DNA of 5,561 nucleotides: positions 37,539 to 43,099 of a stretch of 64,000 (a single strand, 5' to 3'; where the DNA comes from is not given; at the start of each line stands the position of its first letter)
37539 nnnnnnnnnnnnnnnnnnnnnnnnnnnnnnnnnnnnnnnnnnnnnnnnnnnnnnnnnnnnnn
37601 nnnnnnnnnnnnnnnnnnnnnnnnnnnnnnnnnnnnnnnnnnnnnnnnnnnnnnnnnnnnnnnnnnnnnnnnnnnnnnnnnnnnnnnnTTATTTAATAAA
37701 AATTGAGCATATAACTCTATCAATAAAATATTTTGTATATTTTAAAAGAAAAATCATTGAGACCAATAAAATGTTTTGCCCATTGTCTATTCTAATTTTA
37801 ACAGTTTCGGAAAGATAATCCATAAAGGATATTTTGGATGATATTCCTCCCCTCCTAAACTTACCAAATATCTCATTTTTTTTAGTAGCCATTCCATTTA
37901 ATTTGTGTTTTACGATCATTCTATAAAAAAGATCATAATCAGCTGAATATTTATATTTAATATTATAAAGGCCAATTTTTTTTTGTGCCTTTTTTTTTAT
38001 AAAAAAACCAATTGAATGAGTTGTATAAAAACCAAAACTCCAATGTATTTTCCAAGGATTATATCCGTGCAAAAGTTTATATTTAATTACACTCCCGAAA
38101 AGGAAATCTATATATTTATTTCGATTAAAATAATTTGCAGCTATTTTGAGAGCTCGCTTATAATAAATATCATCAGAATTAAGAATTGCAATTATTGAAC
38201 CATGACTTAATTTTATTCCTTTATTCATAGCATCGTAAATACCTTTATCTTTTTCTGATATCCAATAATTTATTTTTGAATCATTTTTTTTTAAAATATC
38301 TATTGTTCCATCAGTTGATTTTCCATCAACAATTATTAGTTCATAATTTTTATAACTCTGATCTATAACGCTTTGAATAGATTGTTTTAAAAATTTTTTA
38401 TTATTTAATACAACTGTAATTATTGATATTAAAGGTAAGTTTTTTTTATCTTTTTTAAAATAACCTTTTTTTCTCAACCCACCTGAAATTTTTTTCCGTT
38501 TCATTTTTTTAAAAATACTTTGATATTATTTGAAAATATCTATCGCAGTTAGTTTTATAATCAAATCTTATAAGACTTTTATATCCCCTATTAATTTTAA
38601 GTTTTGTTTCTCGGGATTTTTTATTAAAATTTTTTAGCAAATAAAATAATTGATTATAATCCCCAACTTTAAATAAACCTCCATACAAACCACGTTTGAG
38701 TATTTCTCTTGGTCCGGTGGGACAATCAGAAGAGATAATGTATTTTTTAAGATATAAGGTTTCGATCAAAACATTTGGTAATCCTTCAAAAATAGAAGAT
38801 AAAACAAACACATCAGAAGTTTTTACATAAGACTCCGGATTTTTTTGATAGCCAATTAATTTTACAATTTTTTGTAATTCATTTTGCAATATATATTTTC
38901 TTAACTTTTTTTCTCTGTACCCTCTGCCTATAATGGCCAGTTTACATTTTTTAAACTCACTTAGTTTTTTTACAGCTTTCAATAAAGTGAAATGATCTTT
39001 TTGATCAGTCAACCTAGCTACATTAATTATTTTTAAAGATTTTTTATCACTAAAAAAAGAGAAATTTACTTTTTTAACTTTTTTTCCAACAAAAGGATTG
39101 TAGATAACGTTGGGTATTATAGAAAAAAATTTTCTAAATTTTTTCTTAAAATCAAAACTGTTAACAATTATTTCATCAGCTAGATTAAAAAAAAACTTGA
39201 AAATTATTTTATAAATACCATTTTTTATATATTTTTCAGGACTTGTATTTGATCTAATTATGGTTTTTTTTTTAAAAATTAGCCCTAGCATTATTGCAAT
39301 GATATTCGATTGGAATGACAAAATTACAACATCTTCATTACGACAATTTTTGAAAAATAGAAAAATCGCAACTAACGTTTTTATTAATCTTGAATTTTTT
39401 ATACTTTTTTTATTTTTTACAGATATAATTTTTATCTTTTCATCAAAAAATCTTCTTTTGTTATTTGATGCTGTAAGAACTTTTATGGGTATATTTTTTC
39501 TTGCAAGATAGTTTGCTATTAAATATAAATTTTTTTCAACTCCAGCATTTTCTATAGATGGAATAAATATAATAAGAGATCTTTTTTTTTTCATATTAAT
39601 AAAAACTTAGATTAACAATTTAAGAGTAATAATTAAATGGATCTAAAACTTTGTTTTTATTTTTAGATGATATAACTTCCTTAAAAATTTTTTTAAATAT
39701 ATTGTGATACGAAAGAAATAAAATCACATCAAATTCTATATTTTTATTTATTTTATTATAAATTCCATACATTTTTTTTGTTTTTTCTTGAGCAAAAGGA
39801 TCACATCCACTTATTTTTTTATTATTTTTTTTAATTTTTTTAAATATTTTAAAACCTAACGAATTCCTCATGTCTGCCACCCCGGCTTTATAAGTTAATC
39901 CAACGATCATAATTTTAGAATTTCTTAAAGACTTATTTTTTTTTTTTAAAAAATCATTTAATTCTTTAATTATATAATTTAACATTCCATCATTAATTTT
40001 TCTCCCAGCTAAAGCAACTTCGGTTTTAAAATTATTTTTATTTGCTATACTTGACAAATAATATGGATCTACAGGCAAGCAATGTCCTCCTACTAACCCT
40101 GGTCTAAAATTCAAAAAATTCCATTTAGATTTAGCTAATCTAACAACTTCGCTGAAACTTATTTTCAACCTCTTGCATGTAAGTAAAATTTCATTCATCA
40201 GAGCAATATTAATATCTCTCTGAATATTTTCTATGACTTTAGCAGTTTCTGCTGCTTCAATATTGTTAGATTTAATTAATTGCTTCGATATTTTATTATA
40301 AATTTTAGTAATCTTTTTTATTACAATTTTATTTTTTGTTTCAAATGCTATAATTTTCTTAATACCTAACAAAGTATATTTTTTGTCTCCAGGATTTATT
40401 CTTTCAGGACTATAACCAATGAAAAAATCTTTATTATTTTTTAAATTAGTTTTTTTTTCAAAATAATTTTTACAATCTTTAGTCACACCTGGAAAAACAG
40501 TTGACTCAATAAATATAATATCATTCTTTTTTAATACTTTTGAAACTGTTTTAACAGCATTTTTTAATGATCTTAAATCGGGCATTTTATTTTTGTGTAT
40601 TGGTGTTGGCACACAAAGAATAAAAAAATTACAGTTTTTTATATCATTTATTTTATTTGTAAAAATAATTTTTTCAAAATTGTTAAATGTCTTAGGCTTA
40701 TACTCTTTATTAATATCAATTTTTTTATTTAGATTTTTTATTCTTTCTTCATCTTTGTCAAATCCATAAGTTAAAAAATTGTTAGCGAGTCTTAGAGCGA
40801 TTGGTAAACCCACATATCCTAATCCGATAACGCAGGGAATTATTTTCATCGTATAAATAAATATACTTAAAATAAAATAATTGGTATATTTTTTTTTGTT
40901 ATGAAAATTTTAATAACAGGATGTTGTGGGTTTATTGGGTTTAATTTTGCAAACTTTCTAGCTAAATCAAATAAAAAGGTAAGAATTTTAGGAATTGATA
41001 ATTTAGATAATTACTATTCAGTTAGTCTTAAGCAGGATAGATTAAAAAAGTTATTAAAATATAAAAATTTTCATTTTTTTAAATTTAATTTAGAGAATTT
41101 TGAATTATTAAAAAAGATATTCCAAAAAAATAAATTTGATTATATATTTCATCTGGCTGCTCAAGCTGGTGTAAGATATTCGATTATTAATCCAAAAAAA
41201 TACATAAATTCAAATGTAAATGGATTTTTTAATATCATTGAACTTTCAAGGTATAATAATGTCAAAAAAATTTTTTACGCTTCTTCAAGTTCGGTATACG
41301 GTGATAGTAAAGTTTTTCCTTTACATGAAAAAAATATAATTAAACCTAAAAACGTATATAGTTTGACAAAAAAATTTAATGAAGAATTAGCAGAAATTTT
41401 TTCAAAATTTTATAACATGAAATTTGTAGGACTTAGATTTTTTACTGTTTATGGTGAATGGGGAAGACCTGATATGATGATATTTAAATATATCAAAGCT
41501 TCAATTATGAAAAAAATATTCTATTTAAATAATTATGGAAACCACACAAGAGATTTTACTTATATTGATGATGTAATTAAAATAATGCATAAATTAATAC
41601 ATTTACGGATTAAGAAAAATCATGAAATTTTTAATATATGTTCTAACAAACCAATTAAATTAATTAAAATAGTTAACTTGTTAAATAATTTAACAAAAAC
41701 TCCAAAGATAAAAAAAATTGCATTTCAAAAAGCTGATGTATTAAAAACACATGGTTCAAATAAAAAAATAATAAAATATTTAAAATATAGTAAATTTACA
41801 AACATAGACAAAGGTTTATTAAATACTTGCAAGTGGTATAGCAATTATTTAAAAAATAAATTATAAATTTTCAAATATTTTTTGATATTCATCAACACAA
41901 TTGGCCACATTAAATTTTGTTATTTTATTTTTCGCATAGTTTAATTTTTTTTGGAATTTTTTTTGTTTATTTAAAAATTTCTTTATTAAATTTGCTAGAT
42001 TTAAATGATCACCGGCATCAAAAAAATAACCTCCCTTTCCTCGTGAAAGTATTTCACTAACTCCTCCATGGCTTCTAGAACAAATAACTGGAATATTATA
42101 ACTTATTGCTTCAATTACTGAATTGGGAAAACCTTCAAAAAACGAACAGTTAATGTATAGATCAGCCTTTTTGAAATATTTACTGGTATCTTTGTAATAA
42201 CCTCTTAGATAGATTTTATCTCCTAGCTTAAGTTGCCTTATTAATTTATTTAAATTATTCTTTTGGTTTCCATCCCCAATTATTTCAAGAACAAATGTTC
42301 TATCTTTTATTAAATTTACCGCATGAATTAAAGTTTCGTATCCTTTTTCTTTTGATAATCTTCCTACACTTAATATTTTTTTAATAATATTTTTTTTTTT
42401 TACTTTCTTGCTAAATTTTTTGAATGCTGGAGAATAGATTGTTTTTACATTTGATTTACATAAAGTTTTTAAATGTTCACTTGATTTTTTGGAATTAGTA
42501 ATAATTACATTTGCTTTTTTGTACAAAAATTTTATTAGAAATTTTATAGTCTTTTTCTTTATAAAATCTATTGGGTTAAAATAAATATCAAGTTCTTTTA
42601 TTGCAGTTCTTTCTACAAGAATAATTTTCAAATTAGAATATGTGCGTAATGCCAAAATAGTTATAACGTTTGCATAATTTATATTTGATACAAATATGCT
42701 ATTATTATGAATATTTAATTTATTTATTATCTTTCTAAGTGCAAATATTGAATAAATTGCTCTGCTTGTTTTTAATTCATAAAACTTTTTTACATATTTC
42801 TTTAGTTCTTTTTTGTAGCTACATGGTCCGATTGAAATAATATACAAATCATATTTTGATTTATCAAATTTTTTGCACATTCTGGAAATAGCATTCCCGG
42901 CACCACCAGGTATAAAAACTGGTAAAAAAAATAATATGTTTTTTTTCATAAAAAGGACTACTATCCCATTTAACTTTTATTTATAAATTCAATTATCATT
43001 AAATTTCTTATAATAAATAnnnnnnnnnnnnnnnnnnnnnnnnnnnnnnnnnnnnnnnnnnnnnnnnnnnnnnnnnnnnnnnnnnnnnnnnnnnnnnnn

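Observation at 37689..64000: Envelope-glycan island of at least 26 kb built around polyprenyl-phosphate-sugar synthases and many GT-C-like membrane proteins, with no recognisable Wzx/Wzy/Wzz or ABC exporter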

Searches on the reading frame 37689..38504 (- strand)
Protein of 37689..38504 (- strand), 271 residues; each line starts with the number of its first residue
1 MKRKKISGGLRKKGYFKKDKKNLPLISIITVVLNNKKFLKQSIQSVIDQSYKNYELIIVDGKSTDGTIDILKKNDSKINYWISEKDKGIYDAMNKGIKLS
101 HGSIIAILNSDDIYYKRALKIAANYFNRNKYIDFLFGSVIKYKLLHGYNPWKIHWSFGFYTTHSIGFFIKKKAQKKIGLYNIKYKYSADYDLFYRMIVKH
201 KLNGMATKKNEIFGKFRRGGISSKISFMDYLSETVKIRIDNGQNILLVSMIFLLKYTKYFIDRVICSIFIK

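Call 4: search_protein_families(library=pfam, max_evalue=0.01, proteins=[window:37689-38504:-])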
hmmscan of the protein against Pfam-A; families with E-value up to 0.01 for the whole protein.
window:37689-38504:- (271 aa): 3 families
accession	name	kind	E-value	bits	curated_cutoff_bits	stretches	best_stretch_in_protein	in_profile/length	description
PF00535.33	Glycos_transf_2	-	1.1e-24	87.7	23.3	1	27-162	1-132/168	Glycosyl transferase family 2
PF10111.15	Glyco_tranf_2_2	-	8.9e-07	29.1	27.3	1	28-114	3-94/276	Glycosyltransferase like family 2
PF13641.12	Glyco_tranf_2_3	-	6.2e-06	26.8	27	1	26-131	3-115/230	Glycosyltransferase like family 2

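Call 77: search_protein_families(library=ncbifam, max_evalue=0.001, proteins=[window:37689-38504:-])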
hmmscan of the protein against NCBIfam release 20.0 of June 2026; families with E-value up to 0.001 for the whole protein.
window:37689-38504:- (271 aa): 18 families
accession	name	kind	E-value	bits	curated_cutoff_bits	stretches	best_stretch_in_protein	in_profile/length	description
TIGR04009.1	wcaE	equivalog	9.8e-23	80.7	369.2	1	25-224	2-203/248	colanic acid biosynthesis glycosyltransferase WcaE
NF047683.1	TeichurnBiosyTuaG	equivalog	1.7e-21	77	400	1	22-136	4-120/252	teichuronic acid biosynthesis protein TuaG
TIGR04283.1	glyco_like_mftF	equivalog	2.3e-15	56.8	182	1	26-231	1-204/221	TIGR04283 family arsenosugar biosynthesis glycosyltransferase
NF053739.1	GlytfEpsEBac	equivalog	1.1e-14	54.1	450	1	24-133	1-114/265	glycosyltransferase EpsE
NF007482.0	PRK10073.1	equivalog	4.2e-14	52.3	423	1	22-117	4-101/334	glycosyltransferase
NF050050.1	ProtGlycPglI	equivalog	5.4e-13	49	500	1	24-124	2-106/306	GalNAc(5)-diNAcBac-PP-undecaprenol beta-1,3-glucosyltransferase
TIGR03937.1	PgaC_IcaA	equivalog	4.6e-12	45.6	422.3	1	17-129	38-153/407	poly-beta-1,6-N-acetyl-D-glucosamine synthase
NF007453.0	PRK10018.1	equivalog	5.4e-12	45.9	382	1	21-200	3-193/280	colanic acid biosynthesis glycosyltransferase WcaA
TIGR03111.1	glyc2_xrt_Gpos1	hypoth_equivalog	8.8e-12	44.5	363.95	1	18-142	43-172/439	TIGR03111 family XrtG-associated glycosyltransferase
TIGR04017.1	WcaA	equivalog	5.8e-11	42.5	495.75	1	22-200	3-192/279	colanic acid biosynthesis glycosyltransferase WcaA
NF038299.1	EPS_HpsN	equivalog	4.7e-08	32.4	425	1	24-143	1-123/317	hormogonium polysaccharide biosynthesis glycosyltransferase HpsN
NF045692.1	OglycostaseCruG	equivalog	2.2e-06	26.9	600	1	19-76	36-93/386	2'-O-glycosyltransferase CruG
NF038302.1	EPS_HpsE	equivalog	3e-06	26.4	300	1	42-141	22-125/307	hormogonium polysaccharide biosynthesis glycosyltransferase HpsE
NF041875.1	EPS_EpsD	equivalog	3.4e-06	26.7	370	1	27-112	2-90/325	exopolysaccharide biosynthesis glycosyltransferase EpsD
NF041394.1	GtaseAglG_Halo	equivalog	3.5e-06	26.5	440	1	34-116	13-97/304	glucosyl-dolichyl phosphate glucuronosyltransferase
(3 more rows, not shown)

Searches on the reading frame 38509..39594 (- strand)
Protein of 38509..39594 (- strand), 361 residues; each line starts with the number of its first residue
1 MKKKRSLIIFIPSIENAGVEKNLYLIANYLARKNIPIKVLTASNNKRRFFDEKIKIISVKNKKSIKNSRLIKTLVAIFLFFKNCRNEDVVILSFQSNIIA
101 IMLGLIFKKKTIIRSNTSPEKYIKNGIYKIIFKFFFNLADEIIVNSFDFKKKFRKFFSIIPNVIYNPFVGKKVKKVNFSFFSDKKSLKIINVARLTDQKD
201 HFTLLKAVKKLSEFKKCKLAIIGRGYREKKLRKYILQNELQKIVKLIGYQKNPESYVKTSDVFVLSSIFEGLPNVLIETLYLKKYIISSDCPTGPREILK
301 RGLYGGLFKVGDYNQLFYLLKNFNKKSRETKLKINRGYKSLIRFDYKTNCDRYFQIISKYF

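Call 4: search_protein_families(library=pfam, max_evalue=0.01, proteins=[window:38509-39594:-])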
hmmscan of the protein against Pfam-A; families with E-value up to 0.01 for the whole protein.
window:38509-39594:- (361 aa): 3 families
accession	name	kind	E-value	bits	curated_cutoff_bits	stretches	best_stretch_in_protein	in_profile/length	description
PF00534.26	Glycos_transf_1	-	3.8e-27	95.3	26.4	1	179-320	8-152/172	Glycosyl transferases group 1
PF13692.12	Glyco_trans_1_4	-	5.2e-21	75.8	27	1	188-316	3-132/142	Glycosyl transferases group 1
PF13439.12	Glyco_transf_4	-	5.8e-07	30.1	28.5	1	18-167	3-165/170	Glycosyltransferase Family 4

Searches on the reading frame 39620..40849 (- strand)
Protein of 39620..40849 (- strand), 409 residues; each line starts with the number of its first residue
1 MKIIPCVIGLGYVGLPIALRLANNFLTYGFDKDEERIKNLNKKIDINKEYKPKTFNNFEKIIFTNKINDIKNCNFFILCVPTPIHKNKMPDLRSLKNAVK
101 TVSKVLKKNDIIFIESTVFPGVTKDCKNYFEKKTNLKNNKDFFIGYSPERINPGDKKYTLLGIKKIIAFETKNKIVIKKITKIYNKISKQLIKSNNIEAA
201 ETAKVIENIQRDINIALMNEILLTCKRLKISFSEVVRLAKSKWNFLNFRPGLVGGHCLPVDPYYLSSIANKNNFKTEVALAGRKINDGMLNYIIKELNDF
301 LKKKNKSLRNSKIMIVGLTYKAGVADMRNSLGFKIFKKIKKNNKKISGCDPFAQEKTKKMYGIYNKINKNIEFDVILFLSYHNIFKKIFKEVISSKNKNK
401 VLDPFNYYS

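Call 4: search_protein_families(library=pfam, max_evalue=0.01, proteins=[window:39620-40849:-])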
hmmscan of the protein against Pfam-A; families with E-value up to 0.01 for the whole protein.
window:39620-40849:- (409 aa): 4 families
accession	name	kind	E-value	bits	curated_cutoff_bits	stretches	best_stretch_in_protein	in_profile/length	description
PF03721.20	UDPG_MGDP_dh_N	-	4.7e-31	108.3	27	1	6-173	4-178/187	UDP-glucose/GDP-mannose dehydrogenase family, NAD binding domain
PF00984.24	UDPG_MGDP_dh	-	9e-22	77.4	25.4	1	198-287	1-93/94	UDP-glucose/GDP-mannose dehydrogenase family, central domain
PF03720.21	UDPG_MGDP_dh_C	-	1.4e-12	48.4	30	1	315-408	2-101/103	UDP-glucose/GDP-mannose dehydrogenase family, UDP binding domain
PF03446.21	NAD_binding_2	-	0.0044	17.5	21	0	7-133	4-110/161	NAD binding domain of 6-phosphogluconate dehydrogenase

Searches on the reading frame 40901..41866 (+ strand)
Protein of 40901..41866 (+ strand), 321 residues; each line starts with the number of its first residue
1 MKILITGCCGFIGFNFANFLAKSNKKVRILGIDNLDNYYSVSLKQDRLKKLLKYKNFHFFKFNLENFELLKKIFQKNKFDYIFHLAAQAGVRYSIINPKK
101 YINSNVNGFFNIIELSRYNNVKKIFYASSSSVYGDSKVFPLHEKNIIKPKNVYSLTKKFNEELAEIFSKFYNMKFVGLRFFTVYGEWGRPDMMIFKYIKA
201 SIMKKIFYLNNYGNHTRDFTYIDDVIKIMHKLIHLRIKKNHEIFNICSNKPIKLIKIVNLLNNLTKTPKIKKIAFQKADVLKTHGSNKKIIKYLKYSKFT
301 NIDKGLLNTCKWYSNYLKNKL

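Call 4: search_protein_families(library=pfam, max_evalue=0.01, proteins=[window:40901-41866:+])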
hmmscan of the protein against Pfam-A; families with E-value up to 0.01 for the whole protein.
window:40901-41866:+ (321 aa): 9 families
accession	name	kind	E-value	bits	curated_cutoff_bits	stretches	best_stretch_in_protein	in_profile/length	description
PF01370.27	Epimerase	-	3.3e-48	164.7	20.9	1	3-247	1-240/240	NAD dependent epimerase/dehydratase family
PF16363.11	GDP_Man_Dehyd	-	1e-44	153.8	27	1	4-306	1-329/332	GDP-mannose 4,6 dehydratase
PF01073.25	3Beta_HSD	-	1.6e-16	60.6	22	1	4-239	1-234/280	3-beta hydroxysteroid dehydrogenase/isomerase family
PF02719.21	Polysacc_synt_2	-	8.2e-15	55.2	20.2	1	3-188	1-176/293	Polysaccharide biosynthesis protein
PF04321.23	RmlD_sub_bind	-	2e-09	37.4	27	1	1-189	1-157/287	RmlD substrate binding domain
PF13847.12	Methyltransf_31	-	1.4e-05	25.3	27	1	10-142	15-114/145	Methyltransferase domain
PF07993.18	NAD_binding_4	-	2e-05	24.3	20.1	1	42-171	45-195/258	Male sterility protein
PF05368.20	NmrA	-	0.0029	17.7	27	1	2-79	4-72/298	NmrA-like family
PF00106.31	adh_short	-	0.0076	16.2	26.6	0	3-113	3-116/195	short chain dehydrogenase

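Call 77: search_protein_families(library=ncbifam, max_evalue=0.001, proteins=[window:40901-41866:+])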
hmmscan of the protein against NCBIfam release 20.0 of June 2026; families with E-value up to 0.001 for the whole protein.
window:40901-41866:+ (321 aa): 26 families (the best 25 are shown)
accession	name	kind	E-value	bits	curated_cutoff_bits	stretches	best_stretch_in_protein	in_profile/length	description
TIGR01181.1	dTDP_gluc_dehyt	equivalog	4.4e-40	137.7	365.1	1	2-315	1-313/321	dTDP-glucose 4,6-dehydratase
TIGR01179.1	galE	equivalog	6.2e-38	130.5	262.3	1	2-316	1-328/332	UDP-glucose 4-epimerase GalE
TIGR02197.1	heptose_epim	equivalog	7e-34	117.4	274.6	1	3-314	1-314/316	ADP-glyceromanno-heptose 6-epimerase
NF011728.1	PRK15181.1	equivalog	4.8e-33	114.6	760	1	3-314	18-338/348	Vi polysaccharide biosynthesis UDP-N-acetylglucosaminuronic acid C-4 epimerase TviC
TIGR04180.1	EDH_00030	hypoth_equivalog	1.3e-32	113.1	475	1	3-267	1-258/297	NAD-dependent 4,6-dehydratase LegB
NF007490.0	PRK10084.1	subfamily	6.9e-20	71.3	649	1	1-314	1-335/361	dTDP-glucose 4,6-dehydratase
NF007956.0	PRK10675.1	subfamily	3.1e-19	69.3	394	1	1-187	1-184/338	UDP-glucose 4-epimerase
NF007582.0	PRK10217.1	equivalog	9.8e-17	61.1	698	1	2-265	3-270/355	dTDP-glucose 4,6-dehydratase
TIGR02622.1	CDP_4_6_dhtase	equivalog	2.1e-15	56.8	278.45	1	2-317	6-334/352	CDP-glucose 4,6-dehydratase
NF043036.1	ErythonDh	equivalog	1.8e-12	47.1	325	1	1-192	1-188/321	D-erythronate dehydrogenase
TIGR01472.1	gmd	equivalog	4.3e-12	45.9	415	1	3-237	3-243/342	GDP-mannose 4,6-dehydratase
NF042422.1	oxyalk_red_OleD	equivalog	2.6e-11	43.5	580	1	1-279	1-265/329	2-alkyl-3-oxoalkanoate reductase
NF042423.1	oxyalk_red_Shew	equivalog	4.8e-11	42.3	580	1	2-272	10-264/331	2-alkyl-3-oxoalkanoate reductase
TIGR03466.1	HpnA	hypoth_equivalog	4.6e-10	38.9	367.65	1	1-135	1-119/327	hopanoid-associated sugar epimerase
NF041015.1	UDPsulfquin_syn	equivalog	5.2e-10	38.8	575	1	1-115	1-129/384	UDP-sulfoquinovose synthase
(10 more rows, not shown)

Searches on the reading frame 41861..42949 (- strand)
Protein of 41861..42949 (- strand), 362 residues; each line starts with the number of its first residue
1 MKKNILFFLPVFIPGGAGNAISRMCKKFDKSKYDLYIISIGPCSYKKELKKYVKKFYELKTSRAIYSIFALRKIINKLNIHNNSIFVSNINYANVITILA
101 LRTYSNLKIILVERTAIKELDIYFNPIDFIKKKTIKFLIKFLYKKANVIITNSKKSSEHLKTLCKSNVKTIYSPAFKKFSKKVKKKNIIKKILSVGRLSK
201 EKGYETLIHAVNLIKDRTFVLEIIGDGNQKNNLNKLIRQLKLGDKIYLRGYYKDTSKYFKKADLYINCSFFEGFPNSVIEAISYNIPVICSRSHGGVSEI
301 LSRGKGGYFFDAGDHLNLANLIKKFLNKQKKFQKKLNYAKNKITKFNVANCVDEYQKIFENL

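Call 4: search_protein_families(library=pfam, max_evalue=0.01, proteins=[window:41861-42949:-])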
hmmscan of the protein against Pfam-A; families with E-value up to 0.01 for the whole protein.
window:41861-42949:- (362 aa): 4 families
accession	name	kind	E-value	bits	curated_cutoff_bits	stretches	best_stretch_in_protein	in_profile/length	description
PF00534.26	Glycos_transf_1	-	2.8e-35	121.8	26.4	1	178-339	4-168/172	Glycosyl transferases group 1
PF13692.12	Glyco_trans_1_4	-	2.3e-28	99.7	27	1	190-327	2-141/142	Glycosyl transferases group 1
PF20706.3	GT4-conflict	-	5.9e-08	32.5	26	1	182-302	190-321/385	Family 4 Glycosyltransferase in conflict systems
PF13439.12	Glyco_transf_4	-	9e-06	26.3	28.5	1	14-172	1-163/170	Glycosyltransferase Family 4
